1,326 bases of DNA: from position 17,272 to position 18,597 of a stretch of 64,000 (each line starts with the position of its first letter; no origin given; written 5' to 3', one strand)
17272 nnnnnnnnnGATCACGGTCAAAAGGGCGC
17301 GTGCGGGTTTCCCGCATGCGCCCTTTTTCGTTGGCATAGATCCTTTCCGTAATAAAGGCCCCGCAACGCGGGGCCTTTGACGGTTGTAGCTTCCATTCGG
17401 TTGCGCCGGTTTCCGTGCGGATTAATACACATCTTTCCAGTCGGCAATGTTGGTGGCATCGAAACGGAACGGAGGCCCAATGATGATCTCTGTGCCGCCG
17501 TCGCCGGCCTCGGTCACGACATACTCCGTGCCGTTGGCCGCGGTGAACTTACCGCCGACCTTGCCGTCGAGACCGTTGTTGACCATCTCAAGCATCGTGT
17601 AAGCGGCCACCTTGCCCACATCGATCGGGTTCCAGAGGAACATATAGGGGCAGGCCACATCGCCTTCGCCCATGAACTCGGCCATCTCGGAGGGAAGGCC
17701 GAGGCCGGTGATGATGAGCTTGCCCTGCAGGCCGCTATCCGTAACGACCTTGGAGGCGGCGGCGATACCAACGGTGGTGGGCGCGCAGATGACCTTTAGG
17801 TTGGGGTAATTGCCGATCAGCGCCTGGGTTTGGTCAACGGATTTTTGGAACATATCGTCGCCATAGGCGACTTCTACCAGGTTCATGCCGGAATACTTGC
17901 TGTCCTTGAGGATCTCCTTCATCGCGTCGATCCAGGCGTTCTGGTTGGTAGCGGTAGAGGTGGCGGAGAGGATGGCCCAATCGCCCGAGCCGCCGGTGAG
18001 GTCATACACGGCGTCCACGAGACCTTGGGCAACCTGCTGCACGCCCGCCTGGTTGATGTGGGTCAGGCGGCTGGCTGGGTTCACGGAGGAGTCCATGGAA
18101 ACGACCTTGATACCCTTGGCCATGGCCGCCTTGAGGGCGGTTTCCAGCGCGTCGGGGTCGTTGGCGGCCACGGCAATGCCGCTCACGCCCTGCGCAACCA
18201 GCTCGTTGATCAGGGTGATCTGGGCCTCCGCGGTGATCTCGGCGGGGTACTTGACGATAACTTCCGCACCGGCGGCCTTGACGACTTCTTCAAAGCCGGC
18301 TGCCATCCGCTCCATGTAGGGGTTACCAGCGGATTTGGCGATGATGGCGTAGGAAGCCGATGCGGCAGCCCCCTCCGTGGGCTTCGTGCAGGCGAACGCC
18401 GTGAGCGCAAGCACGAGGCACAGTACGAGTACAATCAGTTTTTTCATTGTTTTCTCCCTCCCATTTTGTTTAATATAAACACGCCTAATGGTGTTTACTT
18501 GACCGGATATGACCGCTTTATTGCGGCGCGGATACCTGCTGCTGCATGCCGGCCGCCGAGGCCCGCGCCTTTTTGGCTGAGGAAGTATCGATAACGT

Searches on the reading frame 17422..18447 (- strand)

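Call 8: search_protein_families(library=pfam, proteins=[window:17422-18447:-], max_evalue=0.01)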
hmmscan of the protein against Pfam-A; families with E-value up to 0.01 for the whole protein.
window:17422-18447:- (341 aa): 1 family
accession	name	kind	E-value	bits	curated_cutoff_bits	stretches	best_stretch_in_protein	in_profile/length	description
PF13407.12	Peripla_BP_4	-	1e-56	192.8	35.1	1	34-290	2-255/258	Periplasmic binding protein domain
